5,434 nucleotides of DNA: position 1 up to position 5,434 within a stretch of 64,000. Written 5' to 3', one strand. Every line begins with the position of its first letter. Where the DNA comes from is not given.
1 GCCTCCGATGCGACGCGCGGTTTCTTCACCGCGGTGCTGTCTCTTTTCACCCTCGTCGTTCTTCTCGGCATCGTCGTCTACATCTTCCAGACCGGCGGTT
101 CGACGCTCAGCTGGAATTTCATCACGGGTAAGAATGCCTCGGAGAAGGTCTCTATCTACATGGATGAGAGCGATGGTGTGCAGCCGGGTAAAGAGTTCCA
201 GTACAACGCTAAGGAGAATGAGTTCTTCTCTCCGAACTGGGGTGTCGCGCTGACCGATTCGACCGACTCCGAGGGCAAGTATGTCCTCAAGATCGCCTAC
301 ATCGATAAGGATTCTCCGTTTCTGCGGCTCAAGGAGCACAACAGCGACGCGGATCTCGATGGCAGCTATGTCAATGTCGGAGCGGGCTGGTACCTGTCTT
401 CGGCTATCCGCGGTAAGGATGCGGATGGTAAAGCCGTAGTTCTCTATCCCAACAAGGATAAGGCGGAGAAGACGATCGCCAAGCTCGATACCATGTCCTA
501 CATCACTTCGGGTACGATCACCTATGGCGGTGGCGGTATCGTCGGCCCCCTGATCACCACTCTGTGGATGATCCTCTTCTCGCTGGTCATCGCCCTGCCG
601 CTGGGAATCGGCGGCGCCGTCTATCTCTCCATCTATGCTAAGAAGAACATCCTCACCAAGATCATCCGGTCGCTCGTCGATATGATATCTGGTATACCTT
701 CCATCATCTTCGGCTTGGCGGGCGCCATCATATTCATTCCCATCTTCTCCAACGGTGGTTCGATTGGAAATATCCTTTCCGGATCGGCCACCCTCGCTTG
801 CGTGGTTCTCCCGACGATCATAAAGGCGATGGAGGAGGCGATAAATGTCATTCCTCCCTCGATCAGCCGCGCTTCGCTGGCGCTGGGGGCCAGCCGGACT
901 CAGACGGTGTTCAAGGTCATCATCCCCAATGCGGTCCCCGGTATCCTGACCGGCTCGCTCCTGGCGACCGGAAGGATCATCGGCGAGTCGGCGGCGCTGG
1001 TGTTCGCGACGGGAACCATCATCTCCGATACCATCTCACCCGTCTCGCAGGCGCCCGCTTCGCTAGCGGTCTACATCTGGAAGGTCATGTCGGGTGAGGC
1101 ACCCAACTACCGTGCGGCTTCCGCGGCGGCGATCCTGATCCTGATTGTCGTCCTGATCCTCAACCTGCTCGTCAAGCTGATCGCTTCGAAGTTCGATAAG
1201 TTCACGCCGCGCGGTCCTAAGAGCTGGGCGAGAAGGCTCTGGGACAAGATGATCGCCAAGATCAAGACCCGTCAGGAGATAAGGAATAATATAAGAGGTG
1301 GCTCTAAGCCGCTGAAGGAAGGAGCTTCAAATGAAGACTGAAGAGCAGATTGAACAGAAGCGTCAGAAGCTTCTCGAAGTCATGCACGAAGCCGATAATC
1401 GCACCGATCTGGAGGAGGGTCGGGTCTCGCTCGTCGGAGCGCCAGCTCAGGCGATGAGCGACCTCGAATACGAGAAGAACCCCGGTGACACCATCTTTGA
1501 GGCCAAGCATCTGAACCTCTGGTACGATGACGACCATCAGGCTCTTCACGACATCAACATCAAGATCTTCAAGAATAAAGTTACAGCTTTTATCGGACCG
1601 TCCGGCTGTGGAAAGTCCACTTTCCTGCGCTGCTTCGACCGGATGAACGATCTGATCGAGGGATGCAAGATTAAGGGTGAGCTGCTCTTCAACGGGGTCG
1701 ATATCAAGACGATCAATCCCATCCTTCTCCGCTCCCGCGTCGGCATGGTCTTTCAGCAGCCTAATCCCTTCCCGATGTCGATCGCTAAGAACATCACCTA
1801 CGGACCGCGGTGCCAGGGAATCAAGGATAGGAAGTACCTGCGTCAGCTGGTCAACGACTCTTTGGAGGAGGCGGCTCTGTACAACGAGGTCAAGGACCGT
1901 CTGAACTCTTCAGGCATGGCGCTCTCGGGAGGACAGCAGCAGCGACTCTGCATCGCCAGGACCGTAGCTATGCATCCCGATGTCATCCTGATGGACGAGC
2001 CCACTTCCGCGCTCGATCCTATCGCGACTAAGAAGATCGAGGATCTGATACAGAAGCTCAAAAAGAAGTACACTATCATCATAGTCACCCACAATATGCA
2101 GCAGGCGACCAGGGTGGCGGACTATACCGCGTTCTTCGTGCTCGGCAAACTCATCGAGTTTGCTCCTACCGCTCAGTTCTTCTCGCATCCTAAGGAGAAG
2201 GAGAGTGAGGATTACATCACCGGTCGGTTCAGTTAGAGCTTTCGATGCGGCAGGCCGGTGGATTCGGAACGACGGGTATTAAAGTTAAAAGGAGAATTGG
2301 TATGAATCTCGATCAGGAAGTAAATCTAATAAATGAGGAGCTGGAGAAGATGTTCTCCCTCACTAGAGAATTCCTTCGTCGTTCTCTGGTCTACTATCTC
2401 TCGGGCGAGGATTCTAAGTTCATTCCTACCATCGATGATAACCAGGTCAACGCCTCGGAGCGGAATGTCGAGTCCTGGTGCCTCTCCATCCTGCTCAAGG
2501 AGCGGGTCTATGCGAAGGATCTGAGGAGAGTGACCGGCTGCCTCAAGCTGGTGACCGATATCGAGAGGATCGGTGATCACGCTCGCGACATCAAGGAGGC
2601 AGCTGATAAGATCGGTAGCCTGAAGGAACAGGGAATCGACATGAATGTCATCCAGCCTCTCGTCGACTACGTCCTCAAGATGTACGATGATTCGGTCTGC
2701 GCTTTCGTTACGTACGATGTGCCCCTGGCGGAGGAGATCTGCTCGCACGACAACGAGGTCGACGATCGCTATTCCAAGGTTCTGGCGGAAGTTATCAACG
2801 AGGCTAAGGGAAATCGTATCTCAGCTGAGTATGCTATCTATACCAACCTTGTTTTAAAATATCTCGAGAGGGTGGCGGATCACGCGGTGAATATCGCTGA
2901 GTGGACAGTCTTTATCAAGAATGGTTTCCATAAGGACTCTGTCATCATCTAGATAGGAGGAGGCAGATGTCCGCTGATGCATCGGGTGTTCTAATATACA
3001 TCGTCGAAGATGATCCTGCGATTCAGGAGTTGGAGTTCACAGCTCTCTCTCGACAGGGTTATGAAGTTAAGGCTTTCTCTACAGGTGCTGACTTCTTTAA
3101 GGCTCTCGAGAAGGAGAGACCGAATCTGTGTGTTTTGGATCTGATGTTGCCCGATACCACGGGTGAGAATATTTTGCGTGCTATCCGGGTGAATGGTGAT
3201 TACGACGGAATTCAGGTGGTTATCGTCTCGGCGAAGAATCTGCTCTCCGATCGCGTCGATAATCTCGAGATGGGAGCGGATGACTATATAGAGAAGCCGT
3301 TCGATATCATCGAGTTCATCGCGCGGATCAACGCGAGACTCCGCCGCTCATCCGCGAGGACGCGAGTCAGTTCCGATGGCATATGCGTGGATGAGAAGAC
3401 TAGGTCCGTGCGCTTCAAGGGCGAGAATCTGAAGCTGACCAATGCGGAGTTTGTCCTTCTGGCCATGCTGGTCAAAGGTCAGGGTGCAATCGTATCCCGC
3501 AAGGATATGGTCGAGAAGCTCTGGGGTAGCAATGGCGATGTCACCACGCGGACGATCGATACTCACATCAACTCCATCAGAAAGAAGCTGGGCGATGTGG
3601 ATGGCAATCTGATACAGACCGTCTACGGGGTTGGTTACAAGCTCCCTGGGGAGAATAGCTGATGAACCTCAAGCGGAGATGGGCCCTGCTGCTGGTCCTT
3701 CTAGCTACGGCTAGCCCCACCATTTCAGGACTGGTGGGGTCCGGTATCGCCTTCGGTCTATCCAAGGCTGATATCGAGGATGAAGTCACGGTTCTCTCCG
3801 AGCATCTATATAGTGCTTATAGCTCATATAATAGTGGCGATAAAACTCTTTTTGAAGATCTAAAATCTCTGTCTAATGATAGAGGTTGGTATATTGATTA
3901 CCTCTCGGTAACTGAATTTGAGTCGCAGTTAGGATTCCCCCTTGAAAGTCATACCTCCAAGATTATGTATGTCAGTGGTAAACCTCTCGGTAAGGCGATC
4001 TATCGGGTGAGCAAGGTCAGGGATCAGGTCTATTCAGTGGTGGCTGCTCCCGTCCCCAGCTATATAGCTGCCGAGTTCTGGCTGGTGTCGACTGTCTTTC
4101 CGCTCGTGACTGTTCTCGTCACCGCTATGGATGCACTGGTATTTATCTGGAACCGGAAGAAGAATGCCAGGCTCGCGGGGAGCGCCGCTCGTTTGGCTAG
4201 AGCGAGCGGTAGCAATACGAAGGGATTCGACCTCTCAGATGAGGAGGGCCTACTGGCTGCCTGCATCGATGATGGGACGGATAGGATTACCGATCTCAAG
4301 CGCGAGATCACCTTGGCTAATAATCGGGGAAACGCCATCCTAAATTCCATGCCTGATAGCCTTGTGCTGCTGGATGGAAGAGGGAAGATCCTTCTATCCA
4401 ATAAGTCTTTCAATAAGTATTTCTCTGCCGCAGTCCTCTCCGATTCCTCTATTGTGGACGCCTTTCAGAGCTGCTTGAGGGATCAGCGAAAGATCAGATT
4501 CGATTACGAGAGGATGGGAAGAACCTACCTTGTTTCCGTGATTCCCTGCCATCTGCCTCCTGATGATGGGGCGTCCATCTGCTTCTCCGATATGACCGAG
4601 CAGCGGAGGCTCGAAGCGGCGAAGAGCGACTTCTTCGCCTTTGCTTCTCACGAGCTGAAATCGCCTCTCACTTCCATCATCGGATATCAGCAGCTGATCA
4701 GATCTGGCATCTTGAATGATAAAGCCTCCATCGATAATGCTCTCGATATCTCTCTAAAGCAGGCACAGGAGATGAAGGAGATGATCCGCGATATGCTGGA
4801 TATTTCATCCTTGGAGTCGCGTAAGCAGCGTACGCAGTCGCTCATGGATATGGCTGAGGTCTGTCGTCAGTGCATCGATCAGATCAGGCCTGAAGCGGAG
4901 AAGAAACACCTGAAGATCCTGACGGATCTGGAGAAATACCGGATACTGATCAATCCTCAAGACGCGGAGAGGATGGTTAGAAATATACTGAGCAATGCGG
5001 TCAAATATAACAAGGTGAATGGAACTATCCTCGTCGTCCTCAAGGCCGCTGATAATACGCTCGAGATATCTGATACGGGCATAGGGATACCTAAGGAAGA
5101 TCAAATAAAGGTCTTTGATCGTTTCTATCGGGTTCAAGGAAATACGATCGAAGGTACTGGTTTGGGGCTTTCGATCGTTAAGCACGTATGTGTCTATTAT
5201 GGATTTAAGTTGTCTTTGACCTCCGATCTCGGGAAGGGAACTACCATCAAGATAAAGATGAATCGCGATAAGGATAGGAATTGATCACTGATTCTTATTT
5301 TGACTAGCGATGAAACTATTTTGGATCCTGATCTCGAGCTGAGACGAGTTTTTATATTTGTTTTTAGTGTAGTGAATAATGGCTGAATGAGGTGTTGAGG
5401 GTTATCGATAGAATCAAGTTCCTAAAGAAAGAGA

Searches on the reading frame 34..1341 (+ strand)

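Call 57: search_protein_families(library=ncbifam, proteins=[window:34-1341:+], max_evalue=1e-10)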
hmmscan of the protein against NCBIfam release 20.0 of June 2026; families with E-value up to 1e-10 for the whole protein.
window:34-1341:+ (435 aa): 5 families
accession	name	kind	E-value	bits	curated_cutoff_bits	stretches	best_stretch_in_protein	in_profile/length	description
TIGR00974.1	3a0107s02c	equivalog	8.4e-59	198.9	193.45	1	160-388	43-271/272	phosphate ABC transporter permease PstA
TIGR02138.1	phosphate_pstC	equivalog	8e-39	133.4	196.45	1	167-387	60-295/296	phosphate ABC transporter permease subunit PstC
NF008430.0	PRK11268.1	equivalog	6.7e-28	97.6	439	1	164-386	74-292/295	phosphate ABC transporter permease PstA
TIGR02139.1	permease_CysT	equivalog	2.4e-11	43.8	246.1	0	207-385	84-260/265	sulfate ABC transporter permease subunit CysT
NF008208.0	PRK10971.1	equivalog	4.5e-11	42.7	415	0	252-389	145-272/277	sulfate/thiosulfate ABC transporter permease CysT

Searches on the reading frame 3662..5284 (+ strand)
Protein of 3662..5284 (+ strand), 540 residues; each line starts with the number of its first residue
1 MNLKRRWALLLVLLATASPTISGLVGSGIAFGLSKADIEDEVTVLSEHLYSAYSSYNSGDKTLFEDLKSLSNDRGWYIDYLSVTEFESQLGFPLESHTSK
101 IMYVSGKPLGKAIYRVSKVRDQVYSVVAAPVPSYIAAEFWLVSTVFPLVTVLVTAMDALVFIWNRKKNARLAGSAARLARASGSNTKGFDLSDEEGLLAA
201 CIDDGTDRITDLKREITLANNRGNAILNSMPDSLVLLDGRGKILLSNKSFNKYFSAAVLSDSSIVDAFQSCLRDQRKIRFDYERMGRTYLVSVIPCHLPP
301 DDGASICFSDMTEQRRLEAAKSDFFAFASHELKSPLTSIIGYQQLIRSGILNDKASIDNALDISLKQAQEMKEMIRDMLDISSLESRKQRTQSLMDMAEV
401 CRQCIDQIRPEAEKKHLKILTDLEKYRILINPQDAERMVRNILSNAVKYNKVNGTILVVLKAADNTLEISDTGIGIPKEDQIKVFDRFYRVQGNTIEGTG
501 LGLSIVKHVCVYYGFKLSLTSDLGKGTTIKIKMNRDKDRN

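Call 57: search_protein_families(library=ncbifam, proteins=[window:3662-5284:+], max_evalue=1e-10)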
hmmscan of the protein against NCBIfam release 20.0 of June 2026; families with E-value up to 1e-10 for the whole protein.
window:3662-5284:+ (540 aa): 60 families (the best 25 are shown)
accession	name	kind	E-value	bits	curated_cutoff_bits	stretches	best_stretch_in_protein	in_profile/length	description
NF046044.1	PnpS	equivalog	5.6e-64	216.6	400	1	190-533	24-389/390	two-component system histidine kinase PnpS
TIGR02966.1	phoR_proteo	equivalog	2.1e-55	188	334.2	1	222-532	7-332/333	phosphate regulon sensor histidine kinase PhoR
NF033092.0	HK_WalK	equivalog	2.5e-51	175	725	1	191-533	228-592/594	cell wall metabolism sensor histidine kinase WalK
NF047874.1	MASE3_PAS_HK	subfamily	7.5e-39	134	560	1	311-535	388-625/655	MASE3 domain-containing sensor histidine kinase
NF033093.1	HK_VicK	exception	9.1e-38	130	680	1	307-538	195-438/448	cell wall metabolism sensor histidine kinase VicK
NF045911.1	TCSHisKinNblS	equivalog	6.3e-35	120.6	1000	1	290-532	357-617/621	two-component system sensor histidine kinase NblS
NF041735.1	hist_kin_RppB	equivalog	2.2e-34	119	400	1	323-533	218-437/438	two-component system sensor histidine kinase RppB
NF008468.0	PRK11360.1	equivalog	4.6e-33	114.5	646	1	207-538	254-611/616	two-component system sensor histidine kinase AtoS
NF008312.0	PRK11100.1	equivalog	3.2e-32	112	356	1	329-536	264-475/477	two-component system sensor histidine kinase CreC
NF008235.0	PRK11006.1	equivalog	6.2e-31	107.7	390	1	307-533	190-421/431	phosphate regulon sensor histidine kinase PhoR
NF052314.1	T9SS_HK_PorY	subfamily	1.2e-30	107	350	1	323-519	213-405/418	PorY family sensor histidine kinase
TIGR02956.1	TMAO_torS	equivalog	9.1e-29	100.2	676.5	1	319-533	462-680/967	TMAO reductase system sensor histidine kinase/response regulator TorS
NF038297.2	hybrid_HK_HrmK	equivalog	2.4e-28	99.1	725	1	315-534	229-456/607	hybrid histidine kinase/response regulator HrmK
NF033091.0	HK_VanS_ACDEFG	equivalog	3.9e-28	98.4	400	1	317-523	70-283/293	vancomycin resistance histidine kinase VanS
TIGR01386.1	cztS_silS_copS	subfamily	1.5e-26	93.4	292.55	1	322-532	242-455/457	heavy metal sensor histidine kinase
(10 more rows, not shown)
